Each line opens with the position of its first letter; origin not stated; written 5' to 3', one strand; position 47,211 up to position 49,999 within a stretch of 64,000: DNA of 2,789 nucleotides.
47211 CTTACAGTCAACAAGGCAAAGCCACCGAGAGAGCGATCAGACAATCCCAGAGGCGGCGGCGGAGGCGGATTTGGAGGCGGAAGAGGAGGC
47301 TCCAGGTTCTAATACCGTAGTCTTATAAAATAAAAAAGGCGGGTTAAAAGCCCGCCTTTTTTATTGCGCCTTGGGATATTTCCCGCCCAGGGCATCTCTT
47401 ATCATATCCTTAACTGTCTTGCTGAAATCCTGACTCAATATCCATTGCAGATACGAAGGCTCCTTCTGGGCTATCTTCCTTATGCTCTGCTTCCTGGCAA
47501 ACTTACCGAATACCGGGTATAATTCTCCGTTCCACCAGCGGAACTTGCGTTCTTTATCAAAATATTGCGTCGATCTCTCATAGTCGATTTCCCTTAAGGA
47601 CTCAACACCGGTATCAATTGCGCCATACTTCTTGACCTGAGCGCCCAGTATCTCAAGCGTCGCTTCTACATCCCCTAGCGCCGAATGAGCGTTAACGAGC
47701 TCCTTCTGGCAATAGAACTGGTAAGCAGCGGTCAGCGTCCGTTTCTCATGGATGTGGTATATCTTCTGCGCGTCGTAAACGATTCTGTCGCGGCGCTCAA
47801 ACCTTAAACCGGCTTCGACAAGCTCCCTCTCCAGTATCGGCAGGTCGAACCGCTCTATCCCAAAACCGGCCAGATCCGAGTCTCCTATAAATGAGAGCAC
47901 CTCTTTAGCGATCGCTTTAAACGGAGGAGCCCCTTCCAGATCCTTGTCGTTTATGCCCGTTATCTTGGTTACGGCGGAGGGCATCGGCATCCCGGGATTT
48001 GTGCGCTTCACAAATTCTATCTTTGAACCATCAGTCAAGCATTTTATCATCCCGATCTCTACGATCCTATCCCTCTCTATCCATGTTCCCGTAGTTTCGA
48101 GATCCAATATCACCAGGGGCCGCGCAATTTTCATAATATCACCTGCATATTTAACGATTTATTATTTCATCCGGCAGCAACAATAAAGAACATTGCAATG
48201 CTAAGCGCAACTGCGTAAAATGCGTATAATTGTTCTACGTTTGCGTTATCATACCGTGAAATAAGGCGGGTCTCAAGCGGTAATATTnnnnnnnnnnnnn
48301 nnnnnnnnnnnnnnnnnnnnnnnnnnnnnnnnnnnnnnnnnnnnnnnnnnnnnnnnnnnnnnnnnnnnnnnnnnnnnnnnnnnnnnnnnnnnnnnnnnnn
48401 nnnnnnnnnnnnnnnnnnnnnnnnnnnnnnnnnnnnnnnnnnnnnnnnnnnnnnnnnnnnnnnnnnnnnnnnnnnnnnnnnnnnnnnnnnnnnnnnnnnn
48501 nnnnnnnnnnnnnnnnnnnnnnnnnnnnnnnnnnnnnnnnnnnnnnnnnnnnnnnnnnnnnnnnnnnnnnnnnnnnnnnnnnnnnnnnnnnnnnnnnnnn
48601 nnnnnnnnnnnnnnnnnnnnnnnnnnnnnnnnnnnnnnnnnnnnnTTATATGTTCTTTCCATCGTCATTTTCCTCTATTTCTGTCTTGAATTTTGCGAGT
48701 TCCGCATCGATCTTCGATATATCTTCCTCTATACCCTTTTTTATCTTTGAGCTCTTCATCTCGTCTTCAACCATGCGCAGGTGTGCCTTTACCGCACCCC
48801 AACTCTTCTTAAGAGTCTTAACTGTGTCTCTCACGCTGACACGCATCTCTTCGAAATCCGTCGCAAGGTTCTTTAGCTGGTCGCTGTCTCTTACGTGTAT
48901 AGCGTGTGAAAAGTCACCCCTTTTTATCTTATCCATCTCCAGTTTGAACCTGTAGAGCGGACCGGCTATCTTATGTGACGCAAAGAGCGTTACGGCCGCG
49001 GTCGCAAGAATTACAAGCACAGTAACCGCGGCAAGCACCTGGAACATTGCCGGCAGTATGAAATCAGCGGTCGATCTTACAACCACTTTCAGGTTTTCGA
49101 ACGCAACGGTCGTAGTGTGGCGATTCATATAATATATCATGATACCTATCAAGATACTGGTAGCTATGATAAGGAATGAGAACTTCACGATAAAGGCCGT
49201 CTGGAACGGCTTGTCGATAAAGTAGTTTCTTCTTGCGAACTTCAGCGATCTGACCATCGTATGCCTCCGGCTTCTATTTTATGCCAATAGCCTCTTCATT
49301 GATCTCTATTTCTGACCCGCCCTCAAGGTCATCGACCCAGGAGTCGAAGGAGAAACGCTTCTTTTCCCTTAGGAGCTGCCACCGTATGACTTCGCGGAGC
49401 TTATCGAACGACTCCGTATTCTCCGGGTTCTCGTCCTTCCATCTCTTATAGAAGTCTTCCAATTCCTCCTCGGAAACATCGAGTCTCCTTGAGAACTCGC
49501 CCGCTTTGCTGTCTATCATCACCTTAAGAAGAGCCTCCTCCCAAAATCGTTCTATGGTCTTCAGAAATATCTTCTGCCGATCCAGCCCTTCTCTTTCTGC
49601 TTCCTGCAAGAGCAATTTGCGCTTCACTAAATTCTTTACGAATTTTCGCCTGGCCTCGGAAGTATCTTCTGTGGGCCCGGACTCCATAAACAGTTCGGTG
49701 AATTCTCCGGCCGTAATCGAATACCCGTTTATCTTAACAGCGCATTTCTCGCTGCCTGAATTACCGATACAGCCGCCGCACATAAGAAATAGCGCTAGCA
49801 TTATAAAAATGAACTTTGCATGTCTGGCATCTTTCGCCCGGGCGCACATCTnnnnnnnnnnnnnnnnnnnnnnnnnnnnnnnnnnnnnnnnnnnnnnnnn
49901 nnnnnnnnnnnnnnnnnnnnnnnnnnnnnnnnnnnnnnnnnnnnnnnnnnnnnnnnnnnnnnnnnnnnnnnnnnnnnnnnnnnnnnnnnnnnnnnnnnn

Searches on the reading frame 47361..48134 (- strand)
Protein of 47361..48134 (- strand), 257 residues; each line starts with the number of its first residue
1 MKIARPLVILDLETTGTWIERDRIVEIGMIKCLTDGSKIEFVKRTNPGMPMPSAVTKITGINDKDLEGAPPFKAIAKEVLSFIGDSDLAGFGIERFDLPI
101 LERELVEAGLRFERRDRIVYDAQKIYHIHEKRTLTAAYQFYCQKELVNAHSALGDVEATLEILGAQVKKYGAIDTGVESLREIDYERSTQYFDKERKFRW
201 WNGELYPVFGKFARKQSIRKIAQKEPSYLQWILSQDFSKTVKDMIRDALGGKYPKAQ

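Call 63: search_protein_families(library=pfam, proteins=[window:47361-48134:-], max_evalue=0.001)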
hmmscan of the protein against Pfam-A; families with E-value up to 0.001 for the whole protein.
window:47361-48134:- (257 aa): 1 family
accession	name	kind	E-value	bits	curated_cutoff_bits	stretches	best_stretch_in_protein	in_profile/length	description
PF00929.31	RNase_T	-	2e-20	74.4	24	1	8-163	1-164/164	Exonuclease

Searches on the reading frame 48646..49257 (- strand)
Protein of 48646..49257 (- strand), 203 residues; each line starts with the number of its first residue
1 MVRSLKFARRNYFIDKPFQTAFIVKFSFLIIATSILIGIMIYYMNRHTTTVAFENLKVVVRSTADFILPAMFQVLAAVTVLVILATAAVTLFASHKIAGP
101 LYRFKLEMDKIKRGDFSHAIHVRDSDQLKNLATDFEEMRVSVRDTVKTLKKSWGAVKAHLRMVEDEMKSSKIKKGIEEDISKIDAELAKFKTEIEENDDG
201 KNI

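Call 63: search_protein_families(library=pfam, proteins=[window:48646-49257:-], max_evalue=0.001)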
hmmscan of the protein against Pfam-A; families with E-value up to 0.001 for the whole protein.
window:48646-49257:- (203 aa): 1 family
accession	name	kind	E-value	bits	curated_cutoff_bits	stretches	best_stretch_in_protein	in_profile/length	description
PF00672.30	HAMP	-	0.00044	20.9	25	1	94-143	3-52/53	HAMP domain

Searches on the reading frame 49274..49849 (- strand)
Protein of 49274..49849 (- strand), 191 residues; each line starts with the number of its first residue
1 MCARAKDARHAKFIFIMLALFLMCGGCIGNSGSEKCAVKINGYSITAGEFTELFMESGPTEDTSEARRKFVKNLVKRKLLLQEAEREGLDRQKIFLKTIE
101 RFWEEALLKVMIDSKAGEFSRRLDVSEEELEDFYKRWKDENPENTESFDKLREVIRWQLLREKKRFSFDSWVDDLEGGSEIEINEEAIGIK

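Call 63: search_protein_families(library=pfam, proteins=[window:49274-49849:-], max_evalue=0.001)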
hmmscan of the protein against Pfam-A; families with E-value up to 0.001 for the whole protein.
window:49274-49849:- (191 aa): 2 families
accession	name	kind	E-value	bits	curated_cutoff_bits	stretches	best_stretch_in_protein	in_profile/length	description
PF13623.11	SurA_N_2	-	6.5e-07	29.7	28.5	1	11-98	13-117/145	SurA-like N-terminal domain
PF13624.11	SurA_N_3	-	1.5e-06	28.6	27.2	1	11-90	14-107/162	SurA-like N-terminal domain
